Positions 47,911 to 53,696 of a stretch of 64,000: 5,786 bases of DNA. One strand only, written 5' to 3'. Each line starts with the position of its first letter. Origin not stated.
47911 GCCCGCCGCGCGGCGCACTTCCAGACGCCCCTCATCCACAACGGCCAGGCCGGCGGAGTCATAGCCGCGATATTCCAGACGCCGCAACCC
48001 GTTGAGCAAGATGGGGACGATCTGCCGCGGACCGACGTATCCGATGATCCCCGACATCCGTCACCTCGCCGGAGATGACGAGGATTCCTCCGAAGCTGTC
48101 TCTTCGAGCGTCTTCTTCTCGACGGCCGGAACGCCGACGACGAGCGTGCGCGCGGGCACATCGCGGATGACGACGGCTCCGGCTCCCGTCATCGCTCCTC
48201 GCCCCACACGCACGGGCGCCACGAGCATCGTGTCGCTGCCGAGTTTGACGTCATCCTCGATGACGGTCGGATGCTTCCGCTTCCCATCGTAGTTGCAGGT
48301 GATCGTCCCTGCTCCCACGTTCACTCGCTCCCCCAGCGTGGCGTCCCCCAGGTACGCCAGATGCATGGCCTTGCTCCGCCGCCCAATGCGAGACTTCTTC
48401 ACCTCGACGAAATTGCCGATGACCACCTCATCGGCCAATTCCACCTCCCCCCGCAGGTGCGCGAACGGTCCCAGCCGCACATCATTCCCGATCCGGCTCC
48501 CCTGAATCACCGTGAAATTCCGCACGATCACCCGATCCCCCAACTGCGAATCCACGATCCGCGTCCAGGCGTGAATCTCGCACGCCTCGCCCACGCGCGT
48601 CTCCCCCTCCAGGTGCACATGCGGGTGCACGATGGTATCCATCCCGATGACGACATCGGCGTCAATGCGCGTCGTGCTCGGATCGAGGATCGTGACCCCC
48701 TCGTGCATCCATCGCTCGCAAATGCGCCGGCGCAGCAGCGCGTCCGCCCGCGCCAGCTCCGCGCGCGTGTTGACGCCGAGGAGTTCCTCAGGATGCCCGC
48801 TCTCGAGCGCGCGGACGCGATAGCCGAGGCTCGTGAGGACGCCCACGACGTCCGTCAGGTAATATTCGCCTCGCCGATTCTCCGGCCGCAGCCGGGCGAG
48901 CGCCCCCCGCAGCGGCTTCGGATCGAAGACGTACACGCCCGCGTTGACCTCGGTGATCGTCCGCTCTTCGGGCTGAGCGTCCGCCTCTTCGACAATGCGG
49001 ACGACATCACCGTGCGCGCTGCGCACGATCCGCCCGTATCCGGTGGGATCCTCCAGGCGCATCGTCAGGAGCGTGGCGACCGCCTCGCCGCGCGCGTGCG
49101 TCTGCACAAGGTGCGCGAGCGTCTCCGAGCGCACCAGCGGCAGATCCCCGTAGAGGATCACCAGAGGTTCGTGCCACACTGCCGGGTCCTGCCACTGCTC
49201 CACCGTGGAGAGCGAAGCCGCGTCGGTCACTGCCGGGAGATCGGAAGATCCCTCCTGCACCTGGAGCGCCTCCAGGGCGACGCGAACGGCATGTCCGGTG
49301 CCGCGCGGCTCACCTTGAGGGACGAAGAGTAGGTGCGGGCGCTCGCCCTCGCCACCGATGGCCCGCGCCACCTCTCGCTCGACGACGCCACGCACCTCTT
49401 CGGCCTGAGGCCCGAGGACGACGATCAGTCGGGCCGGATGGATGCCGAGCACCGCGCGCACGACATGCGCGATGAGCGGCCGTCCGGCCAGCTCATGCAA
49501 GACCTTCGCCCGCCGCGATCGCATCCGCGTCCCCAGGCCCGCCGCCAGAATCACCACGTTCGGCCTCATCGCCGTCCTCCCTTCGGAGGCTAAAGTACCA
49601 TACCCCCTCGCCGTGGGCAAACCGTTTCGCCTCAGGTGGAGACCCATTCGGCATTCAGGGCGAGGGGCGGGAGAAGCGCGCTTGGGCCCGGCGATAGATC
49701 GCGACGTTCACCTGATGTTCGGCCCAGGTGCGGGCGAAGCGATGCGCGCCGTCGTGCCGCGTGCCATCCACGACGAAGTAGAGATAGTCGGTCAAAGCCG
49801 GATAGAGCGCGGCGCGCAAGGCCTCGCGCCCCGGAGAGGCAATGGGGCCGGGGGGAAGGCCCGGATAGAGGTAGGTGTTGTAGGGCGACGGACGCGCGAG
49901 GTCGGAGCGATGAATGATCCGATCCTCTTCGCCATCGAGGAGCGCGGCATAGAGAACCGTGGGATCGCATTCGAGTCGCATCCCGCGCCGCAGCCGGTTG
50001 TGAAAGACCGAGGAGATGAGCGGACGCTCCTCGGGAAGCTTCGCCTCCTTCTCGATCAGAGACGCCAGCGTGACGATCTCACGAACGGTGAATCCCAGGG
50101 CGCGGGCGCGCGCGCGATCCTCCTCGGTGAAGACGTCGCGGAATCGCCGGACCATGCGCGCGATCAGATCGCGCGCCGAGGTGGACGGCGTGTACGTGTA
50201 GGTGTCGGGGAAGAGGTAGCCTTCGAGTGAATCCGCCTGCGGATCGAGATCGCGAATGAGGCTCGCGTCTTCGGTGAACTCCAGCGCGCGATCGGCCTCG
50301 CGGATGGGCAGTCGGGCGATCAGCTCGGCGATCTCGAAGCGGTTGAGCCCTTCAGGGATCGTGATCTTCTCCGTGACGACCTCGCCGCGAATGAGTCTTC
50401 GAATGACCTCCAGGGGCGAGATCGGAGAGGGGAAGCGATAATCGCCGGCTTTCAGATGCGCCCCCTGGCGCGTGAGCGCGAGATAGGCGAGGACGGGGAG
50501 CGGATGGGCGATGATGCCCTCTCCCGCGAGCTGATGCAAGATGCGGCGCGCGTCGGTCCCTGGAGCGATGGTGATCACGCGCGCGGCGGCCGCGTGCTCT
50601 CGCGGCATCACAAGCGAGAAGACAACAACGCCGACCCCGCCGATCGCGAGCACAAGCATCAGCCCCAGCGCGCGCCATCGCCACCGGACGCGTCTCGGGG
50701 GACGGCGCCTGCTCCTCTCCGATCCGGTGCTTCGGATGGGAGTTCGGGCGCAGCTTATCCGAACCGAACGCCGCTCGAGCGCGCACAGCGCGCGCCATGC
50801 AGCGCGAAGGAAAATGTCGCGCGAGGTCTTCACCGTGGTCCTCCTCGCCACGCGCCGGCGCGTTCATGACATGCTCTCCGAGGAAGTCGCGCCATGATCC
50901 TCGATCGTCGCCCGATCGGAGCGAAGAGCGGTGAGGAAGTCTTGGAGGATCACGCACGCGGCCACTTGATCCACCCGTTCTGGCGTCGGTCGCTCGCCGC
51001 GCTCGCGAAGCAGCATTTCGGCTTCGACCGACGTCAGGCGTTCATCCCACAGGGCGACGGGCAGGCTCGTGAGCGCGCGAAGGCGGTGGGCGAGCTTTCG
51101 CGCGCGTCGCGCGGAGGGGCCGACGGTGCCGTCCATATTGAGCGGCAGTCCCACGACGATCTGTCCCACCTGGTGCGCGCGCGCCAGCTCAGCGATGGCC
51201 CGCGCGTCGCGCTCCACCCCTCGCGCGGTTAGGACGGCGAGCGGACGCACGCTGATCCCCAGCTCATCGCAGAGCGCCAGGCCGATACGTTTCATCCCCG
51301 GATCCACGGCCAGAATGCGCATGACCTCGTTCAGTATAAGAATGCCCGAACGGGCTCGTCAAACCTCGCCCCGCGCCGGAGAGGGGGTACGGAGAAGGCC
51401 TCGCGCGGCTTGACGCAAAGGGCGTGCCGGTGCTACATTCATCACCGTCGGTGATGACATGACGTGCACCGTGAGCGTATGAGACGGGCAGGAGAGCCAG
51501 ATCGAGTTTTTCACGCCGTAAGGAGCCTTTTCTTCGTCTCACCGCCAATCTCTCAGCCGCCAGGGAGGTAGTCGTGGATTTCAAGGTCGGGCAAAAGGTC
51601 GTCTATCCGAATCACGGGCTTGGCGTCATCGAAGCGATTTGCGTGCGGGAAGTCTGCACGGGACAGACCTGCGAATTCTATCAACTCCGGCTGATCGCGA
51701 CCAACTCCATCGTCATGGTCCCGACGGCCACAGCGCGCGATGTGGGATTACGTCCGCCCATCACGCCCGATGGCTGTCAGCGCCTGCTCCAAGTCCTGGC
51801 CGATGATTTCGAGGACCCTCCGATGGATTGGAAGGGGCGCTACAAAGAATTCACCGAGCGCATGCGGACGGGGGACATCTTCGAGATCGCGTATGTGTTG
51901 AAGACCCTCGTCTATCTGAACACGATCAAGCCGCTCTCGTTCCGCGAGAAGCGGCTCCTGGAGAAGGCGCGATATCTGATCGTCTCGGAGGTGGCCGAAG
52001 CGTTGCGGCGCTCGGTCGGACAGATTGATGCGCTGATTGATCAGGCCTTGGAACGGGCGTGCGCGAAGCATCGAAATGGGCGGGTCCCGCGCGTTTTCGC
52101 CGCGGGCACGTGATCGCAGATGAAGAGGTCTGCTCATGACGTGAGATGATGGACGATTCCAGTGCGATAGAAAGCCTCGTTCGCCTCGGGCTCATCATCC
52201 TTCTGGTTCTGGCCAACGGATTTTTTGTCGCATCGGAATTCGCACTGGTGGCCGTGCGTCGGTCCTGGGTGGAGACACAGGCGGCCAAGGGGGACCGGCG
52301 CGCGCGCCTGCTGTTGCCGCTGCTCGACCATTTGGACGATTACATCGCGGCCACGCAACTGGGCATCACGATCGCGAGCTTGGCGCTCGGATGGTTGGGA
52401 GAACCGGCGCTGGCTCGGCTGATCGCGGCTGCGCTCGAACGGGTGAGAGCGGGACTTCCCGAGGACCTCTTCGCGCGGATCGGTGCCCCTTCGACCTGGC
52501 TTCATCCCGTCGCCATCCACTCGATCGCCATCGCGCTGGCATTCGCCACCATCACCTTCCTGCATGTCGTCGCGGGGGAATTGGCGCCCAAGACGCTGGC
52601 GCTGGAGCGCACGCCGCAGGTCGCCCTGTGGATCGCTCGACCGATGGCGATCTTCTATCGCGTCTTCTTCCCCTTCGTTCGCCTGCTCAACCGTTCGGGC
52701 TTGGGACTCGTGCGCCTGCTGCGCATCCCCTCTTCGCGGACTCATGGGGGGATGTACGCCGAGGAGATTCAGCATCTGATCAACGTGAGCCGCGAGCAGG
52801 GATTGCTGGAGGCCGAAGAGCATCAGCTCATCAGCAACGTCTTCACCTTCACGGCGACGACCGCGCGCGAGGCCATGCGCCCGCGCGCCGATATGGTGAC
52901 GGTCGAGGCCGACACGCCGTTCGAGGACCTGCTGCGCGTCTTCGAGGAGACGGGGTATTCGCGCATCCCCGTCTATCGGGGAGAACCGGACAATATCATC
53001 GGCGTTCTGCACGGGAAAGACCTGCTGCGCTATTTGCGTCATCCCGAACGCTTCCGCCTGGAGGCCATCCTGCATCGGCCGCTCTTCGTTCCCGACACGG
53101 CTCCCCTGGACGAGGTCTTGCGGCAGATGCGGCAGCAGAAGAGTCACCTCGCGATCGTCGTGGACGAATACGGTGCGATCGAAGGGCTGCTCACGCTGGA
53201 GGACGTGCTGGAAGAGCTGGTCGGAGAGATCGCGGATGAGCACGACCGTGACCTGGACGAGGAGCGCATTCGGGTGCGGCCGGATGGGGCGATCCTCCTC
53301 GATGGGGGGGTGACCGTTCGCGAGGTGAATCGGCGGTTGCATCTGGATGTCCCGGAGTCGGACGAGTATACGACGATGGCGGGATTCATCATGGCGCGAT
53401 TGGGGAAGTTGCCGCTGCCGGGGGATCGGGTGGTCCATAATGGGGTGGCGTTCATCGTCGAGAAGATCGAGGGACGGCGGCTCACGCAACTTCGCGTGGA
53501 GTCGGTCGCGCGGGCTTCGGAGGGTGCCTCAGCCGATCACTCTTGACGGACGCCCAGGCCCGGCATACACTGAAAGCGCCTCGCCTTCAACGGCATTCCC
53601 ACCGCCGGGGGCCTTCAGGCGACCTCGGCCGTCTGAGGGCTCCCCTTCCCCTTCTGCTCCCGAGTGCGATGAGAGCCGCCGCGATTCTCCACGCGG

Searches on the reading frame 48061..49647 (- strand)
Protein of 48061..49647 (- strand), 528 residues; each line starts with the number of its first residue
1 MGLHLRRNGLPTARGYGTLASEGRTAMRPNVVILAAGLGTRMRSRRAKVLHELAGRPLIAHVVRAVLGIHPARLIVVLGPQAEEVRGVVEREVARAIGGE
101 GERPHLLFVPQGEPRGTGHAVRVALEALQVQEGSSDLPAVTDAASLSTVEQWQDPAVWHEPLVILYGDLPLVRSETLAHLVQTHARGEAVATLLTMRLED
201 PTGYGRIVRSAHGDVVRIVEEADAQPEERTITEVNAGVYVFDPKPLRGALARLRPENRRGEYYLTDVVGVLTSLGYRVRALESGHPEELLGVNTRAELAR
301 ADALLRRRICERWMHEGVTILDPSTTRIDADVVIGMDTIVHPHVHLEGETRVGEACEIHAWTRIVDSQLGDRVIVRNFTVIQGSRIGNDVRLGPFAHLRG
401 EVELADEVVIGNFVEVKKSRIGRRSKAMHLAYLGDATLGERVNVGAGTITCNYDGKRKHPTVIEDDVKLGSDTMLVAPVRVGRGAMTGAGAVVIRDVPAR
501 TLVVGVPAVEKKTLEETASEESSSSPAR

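Call 63: search_protein_families(library=pfam, proteins=[window:48061-49647:-], max_evalue=0.00001)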
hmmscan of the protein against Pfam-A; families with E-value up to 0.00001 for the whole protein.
window:48061-49647:- (528 aa): 5 families
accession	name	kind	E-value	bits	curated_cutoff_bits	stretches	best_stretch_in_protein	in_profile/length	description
PF00132.30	Hexapep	-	8.9e-30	101.6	27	2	383-417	1-35/36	Bacterial transferase hexapeptide (six repeats)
PF12804.13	NTP_transf_3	-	3.9e-15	56.8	27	1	31-192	1-120/160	MobA-like NTP transferase domain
PF00483.29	NTP_transferase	-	3.9e-13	50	21.2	1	31-270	2-208/245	Nucleotidyl transferase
PF25084.1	LbH_EIF2B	-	1.8e-10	41.2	54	1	324-415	14-104/105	EIF2B subunit epsilon LbH domain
PF01128.25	IspD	-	2.6e-09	37.6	27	1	31-92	3-66/221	2-C-methyl-D-erythritol 4-phosphate cytidylyltransferase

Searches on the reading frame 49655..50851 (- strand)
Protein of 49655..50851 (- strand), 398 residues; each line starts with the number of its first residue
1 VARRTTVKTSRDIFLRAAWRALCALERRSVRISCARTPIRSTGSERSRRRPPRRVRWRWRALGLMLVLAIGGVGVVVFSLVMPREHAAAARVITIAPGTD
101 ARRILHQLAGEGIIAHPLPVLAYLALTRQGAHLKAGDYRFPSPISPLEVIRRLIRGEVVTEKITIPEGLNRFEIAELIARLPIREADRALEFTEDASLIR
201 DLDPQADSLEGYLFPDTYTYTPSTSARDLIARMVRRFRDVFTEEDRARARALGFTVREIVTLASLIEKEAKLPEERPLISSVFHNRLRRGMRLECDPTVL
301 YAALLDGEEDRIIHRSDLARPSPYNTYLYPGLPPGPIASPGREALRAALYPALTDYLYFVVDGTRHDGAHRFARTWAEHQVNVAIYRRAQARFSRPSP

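Call 63: search_protein_families(library=pfam, proteins=[window:49655-50851:-], max_evalue=0.00001)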
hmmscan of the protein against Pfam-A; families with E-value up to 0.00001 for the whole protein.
window:49655-50851:- (398 aa): 1 family
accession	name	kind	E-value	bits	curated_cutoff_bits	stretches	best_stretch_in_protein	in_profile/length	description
PF02618.21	YceG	-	6.2e-84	282.2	32.4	1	93-384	1-274/275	YceG-like family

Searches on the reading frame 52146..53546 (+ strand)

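Call 63: search_protein_families(library=pfam, proteins=[window:52146-53546:+], max_evalue=0.00001)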
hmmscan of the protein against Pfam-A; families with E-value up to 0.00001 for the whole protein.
window:52146-53546:+ (466 aa): 3 families
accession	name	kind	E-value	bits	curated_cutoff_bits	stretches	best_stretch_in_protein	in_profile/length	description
PF01595.25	CNNM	-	3.3e-51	174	28.4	1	16-225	2-181/181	Cyclin M transmembrane N-terminal domain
PF00571.33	CBS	-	4.9e-23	81.6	24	2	242-298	3-56/57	CBS domain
PF03471.22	CorC_HlyC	-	1.6e-19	70.1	27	1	378-453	3-79/81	Transporter associated domain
